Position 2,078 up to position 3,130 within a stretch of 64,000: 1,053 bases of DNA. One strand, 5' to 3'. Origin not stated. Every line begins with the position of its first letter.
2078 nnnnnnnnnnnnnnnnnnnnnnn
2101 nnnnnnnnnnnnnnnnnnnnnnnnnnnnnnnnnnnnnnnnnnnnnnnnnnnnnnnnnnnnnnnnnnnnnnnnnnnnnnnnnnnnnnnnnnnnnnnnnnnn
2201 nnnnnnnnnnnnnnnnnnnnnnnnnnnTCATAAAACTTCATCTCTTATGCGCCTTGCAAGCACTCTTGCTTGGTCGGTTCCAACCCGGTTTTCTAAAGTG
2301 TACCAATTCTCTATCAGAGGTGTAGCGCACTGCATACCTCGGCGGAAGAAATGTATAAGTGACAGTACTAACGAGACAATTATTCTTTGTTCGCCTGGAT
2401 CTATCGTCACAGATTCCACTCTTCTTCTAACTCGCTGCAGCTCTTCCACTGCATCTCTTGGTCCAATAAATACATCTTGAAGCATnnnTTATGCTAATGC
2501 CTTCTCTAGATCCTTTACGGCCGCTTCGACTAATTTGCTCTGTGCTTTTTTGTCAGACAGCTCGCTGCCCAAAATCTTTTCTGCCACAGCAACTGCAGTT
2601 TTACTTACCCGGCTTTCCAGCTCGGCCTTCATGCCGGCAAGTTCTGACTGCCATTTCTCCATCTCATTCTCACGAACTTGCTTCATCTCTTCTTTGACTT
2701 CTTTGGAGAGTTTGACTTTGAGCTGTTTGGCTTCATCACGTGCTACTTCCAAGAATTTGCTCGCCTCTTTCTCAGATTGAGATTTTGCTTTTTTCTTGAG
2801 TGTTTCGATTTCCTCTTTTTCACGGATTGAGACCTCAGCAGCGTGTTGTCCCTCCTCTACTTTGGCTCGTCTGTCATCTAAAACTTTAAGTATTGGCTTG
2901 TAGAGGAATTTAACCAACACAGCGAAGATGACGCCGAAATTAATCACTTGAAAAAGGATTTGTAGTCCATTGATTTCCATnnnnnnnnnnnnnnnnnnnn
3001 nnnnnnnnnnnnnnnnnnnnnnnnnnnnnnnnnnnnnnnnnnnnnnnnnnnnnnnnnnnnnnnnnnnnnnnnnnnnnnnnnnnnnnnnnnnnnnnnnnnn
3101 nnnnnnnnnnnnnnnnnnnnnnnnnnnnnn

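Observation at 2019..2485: ATP synthase delta (atpH) split into N-domain and C-domain ORFs joined by an ATGA overlap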

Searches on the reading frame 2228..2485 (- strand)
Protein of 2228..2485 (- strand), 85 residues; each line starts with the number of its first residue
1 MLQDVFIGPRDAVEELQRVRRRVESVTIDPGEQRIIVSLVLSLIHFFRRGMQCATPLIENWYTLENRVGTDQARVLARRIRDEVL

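Call 4: search_protein_families(library=pfam, proteins=[window:2228-2485:-], max_evalue=10)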
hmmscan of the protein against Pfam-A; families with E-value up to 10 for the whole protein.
window:2228-2485:- (85 aa): 1 family
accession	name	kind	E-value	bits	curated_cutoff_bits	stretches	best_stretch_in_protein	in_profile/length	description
PF01003.24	Flavi_capsid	-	0.073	13.3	27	1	15-72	20-74/117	Flavivirus capsid protein C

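Call 5: find_homologous_proteins(query=window:2228-2485:-, max_evalue=0.01)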
Query window:2228-2485:- (85 aa): 1 proteins with E <= 0.01 among 3 candidates.
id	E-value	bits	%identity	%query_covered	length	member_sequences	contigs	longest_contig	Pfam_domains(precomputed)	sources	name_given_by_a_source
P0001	8.6e-48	177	100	100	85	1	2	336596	-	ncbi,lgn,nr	ncbi:MAG TPA: hypothetical protein VLH19_02180 [Patescibacteria group bacterium]|nr:hypothetical pro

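Call 6: find_encoding_contigs(protein=window:2228-2485:-, flank=6000, max_places=10)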
Protein window:2228-2485:- (85 aa): 3 contigs read that carry it; 2 places shown.
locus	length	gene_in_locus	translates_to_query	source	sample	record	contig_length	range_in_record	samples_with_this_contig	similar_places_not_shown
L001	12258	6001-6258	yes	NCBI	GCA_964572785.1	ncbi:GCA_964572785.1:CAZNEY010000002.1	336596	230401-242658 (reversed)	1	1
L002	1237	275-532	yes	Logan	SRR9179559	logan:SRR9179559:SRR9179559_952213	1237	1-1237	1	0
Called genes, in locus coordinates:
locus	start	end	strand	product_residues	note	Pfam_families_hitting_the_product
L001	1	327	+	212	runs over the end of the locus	PF24517:CBM96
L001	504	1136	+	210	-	PF24517:CBM96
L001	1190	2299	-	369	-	PF13692:Glyco_trans_1_4, PF00534:Glycos_transf_1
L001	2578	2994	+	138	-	PF24694:LNS2_PITM1-3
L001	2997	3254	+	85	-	-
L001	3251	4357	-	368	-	PF13529:Peptidase_C39_2, PF14559:TPR_19 (faint), PF13424:TPR_12 (faint), PF13432:TPR_16 (faint), PF00515:TPR_1 (faint), PF07719:TPR_2 (faint), PF13181:TPR_8 (faint)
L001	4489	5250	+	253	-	PF00119:ATP-synt_A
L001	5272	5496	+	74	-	PF00137:ATP-synt_C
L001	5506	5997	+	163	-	PF00430:ATP-synt_B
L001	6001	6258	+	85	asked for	-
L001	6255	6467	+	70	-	PF00213:OSCP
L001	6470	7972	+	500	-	PF02874:ATP-synt_ab_N, PF00006:ATP-synt_ab, PF06745:ATPase (weak), PF00306:ATP-synt_ab_C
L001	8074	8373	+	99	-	-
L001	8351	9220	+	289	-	PF00231:ATP-synt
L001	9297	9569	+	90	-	-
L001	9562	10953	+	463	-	PF02874:ATP-synt_ab_N, PF00006:ATP-synt_ab, PF22919:ATP-synt_VA_C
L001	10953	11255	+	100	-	PF12647:RNHCP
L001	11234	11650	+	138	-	PF02823:ATP-synt_DE_N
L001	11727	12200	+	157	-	PF03449:GreA_GreB_N, PF01272:GreA_GreB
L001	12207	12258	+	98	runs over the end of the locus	-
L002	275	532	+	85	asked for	-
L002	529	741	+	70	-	PF00213:OSCP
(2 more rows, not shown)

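Call 14: search_protein_representatives(protein=window:2228-2485:-)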
Query: 85 residues. Proteins with E-value up to 0.001 (for the whole library): 5; up to 1e-10: 1; up to 1e-30: 1. The best 5 are listed.
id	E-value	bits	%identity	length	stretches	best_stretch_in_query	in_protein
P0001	2.7e-48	177.0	100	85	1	1-85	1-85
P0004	1.2e-06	44.6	24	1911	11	8-37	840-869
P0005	1.7e-05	40.9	30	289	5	30-78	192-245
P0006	1.2e-04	38.3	38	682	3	40-66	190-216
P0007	1.0e-03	35.3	-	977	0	-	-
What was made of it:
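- Tried and rejected: Word-index search (call 5) and exhaustive phmmer search (call 14) with ORF85.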

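Call 41: predict_structure(protein=window:2228-2485:-)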
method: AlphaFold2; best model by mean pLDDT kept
length: 85 residues; sequences in the alignment: 1
mean_pLDDT: 73.5   pTM: 0.58
mean pLDDT of the five models: 73.5, 62.4, 62.1, 59.4, 58.5
residues with pLDDT >= 90: 0; 70-90: 62; 50-70: 18; < 50: 5
segments of 3 or more residues with pLDDT < 50: 1-5
pLDDT, mean of each block of 10 residues (from residue 1): 48 76 81 81 75 66 81 81 72
secondary structure, 60 per line:
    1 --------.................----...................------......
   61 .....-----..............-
elements in order: H9-25 H30-48 H55-65 H71-84
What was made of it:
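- The AlphaFold2 model is all-helical (call 41), as the N-domain is.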

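Call 43: fold_search(model_id=the predicted structure, library=pdb)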
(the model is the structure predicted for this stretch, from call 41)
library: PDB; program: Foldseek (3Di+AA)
matches with E <= 10: 183; with E <= 0.001: 0
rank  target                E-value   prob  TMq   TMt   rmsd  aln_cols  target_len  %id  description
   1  9e2t_G                7.1e-01  0.38  0.36  0.35   6.1        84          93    8  Structure of a de novo designed interleukin-21 mimetic complex with IL-21R and IL-2Rg (released 2025-09-24)
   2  7a24_R                8.3e-01  0.69  0.48  0.36   8.1        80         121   18  Assembly intermediate of the plant mitochondrial complex I (released 2020-10-28)
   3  8dt0_A                8.8e-01  0.20  0.31  0.22  13.6        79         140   20  Scaffolding protein functional sites using deep learning (released 2022-08-10)
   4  7a23_R                9.3e-01  0.66  0.48  0.34   8.1        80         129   18  Plant mitochondrial respiratory complex I (released 2020-10-28)
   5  2ip6                  9.3e-01  0.63  0.47  0.46   4.7        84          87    8  Crystal structure of PedB (released 2007-10-02)
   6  9e2t_I                9.3e-01  0.28  0.36  0.35   5.7        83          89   10  Structure of a de novo designed interleukin-21 mimetic complex with IL-21R and IL-2Rg (released 2025-09-24)
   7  6irv_A                1.5e+00  0.30  0.42  0.10  13.1        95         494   14  Crystal structure of the human cap-specific adenosine methyltransferase (released 2018-12-05)
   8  3ze5_C                1.7e+00  0.25  0.41  0.34  12.7        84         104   10  Crystal structure of the integral membrane diacylglycerol kinase - delta4 (released 2013-05-22)
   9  4fzo_A                1.7e+00  0.21  0.40  0.40   6.6        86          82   12  Crystal Structure of the apo-form uranyl binding protein (released 2013-12-11)
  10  7aqr_V                1.8e+00  0.41  0.45  0.29   8.1        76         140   17  Cryo-EM structure of Arabidopsis thaliana Complex-I (peripheral arm) (released 2021-12-08)
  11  3ze3_D                1.8e+00  0.28  0.43  0.34  12.8        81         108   11  Crystal structure of the integral membrane diacylglycerol kinase - delta7 (released 2013-05-22)
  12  9e2t_A                1.8e+00  0.21  0.38  0.35   6.1        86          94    8  Structure of a de novo designed interleukin-21 mimetic complex with IL-21R and IL-2Rg (released 2025-09-24)
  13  5ckw_A                2.0e+00  0.60  0.58  0.17   3.6        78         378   15  Crystal structure of LegK4_AMPPNP Kinase (released 2015-10-14)
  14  4kbq_D                2.2e+00  0.51  0.49  0.48   4.4        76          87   10  Structure of the CHIP-TPR domain in complex with the Hsc70 Lid-Tail domains (released 2015-01-14)
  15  5dwk_C                2.2e+00  0.23  0.43  0.35  12.8        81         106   11  Diacylglycerol Kinase solved by multi crystal multi orientation native SAD (released 2016-03-23)
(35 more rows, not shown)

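Call 50: search_protein_families(library=ncbifam, proteins=[window:2228-2485:-], max_evalue=1)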
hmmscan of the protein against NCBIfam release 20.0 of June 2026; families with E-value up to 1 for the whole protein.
window:2228-2485:- (85 aa): 0 families

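Call 63: search_protein_families(library=phrogs, proteins=[window:2228-2485:-, L001:9297-9569:+, L001:10953-11255:+], max_evalue=0.1)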
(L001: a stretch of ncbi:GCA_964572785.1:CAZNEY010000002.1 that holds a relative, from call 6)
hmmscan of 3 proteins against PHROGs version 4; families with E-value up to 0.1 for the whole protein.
window:2228-2485:- (85 aa): 0 families

L001:9297-9569:+ (90 aa): 0 families

L001:10953-11255:+ (100 aa): 4 families
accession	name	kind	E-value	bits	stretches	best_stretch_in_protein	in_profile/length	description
phrog_10675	-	unknown function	0.023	15.9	0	43-95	19-58/98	-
phrog_10623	-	unknown function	0.04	15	0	7-24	5-22/56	-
phrog_1271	-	DNA, RNA and nucleotide metabolism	0.04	14.3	1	8-80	177-224/361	HNH endonuclease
phrog_17221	-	unknown function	0.095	13.7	0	7-16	37-46/51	-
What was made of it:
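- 2228..2485 (-): ORF85: a lineage-specific orphan ORF that fills the atpF-atpH spacer. It is predicted to be a four-helix protein and has 13 Arg and 0 Lys. It has no homologue other than itself in the word search (call 5) or the exhaustive phmmer search (call 14), and no Pfam, NCBIfam or PHROG family (calls 4, 50, 63).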

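Call 65: search_solved_structures(query=window:2228-2485:-, max_evalue=10)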
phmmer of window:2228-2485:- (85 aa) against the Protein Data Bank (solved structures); distinct sequences matched with E-value up to 10: 1.
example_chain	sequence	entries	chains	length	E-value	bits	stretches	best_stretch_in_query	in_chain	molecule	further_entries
9qhc_A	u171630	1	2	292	0.084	16.4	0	41-67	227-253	Engineered tetratricopeptide repeat protein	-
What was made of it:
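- PDB sequence search: no delta hit (call 65).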

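Call 79: fold_search(model_id=the predicted structure, library=viral)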
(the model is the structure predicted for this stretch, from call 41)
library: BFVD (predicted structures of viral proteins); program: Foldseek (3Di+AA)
matches with E <= 10: 254; with E <= 0.001: 0
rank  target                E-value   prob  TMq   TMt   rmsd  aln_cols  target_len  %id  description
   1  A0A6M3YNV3            2.4e-01  0.85  0.51  0.19   5.4        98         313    9  Uncharacterized protein [Picornavirales sp.]
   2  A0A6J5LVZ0            4.7e-01  0.89  0.53  0.52   4.9        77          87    5  Uncharacterized protein [uncultured Caudovirales phage]
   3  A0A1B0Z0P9            6.5e-01  0.66  0.48  0.40   5.8        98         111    9  (no name in the UniProt tables at hand)
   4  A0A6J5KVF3            7.3e-01  0.60  0.48  0.10  12.1       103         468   10  Uncharacterized protein [uncultured Caudovirales phage]
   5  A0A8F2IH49            7.7e-01  0.51  0.45  0.40   5.6        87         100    9  (no name in the UniProt tables at hand)
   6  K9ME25                7.7e-01  0.44  0.42  0.28   5.5        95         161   10  (no name in the UniProt tables at hand)
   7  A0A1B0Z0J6            8.2e-01  0.35  0.43  0.37   7.2        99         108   12  (no name in the UniProt tables at hand)
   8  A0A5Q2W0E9            8.7e-01  0.47  0.47  0.21   6.1        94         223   11  (no name in the UniProt tables at hand)
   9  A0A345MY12            9.2e-01  0.69  0.53  0.23   3.9        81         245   12  (no name in the UniProt tables at hand)
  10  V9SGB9                9.2e-01  0.60  0.46  0.30   5.1        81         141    9  Uncharacterized protein [Tunisvirus fontaine2]
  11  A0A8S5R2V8            9.2e-01  0.44  0.49  0.34   9.8       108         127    8  Uncharacterized protein [Siphoviridae sp. ctj7g1]
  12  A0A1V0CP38            1.0e+00  0.60  0.50  0.34   4.1        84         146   11  (no name in the UniProt tables at hand)
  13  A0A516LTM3            1.1e+00  0.30  0.38  0.42   6.7        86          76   15  (no name in the UniProt tables at hand)
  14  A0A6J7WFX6            1.3e+00  0.54  0.47  0.27   9.5        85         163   13  Uncharacterized protein [uncultured Caudovirales phage]
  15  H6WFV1                1.4e+00  0.28  0.42  0.09   6.5        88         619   12  Portal [Cyanophage S-TIM5]
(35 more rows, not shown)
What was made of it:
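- Tried and rejected: AlphaFold2 model searched with Foldseek against the PDB and the viral library (calls 43, 79).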

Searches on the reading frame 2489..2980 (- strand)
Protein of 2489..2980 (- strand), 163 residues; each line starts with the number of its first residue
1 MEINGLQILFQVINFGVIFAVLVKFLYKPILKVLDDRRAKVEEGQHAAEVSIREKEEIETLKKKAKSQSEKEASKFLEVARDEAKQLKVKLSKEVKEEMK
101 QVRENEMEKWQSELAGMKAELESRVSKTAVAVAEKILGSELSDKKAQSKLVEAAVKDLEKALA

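Call 4: search_protein_families(library=pfam, proteins=[window:2489-2980:-], max_evalue=10)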
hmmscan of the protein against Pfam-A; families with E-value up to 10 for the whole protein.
window:2489-2980:- (163 aa): 10 families
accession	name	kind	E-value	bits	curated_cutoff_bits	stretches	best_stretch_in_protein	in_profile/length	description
PF00430.23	ATP-synt_B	-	2.7e-20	73.2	28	1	8-137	2-131/132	ATP synthase B/B' CF(0)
PF02108.21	FliH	-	0.0044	17.4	24.1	1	105-147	9-51/128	Flagellar assembly protein FliH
PF16999.10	V-ATPase_G_2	-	0.027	15.5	28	1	56-137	19-103/104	Vacuolar (H+)-ATPase G subunit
PF14367.12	DUF4411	-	0.059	13.6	23.5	1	74-153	22-102/159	Domain of unknown function (DUF4411)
PF02326.20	YMF19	-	0.21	12.9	22.6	1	7-69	11-72/84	Plant ATP synthase F0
PF16146.10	DUF4854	-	0.27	12.1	28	1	52-90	43-81/102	Domain of unknown function (DUF4854)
PF07362.18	CcdA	-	0.45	11.4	22.4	1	82-127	14-60/71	Post-segregation antitoxin CcdA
PF09702.15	Cas_Csa5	-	1.2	10.1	23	1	38-84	44-88/101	CRISPR-associated protein (Cas_Csa5)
PF20147.5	Crinkler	-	3.5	8.9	24.6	1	42-116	9-77/106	Crinkler effector protein N-terminal domain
PF05761.20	5_nucleotid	-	9.3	5.5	28.5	1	55-126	333-405/460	5' nucleotidase family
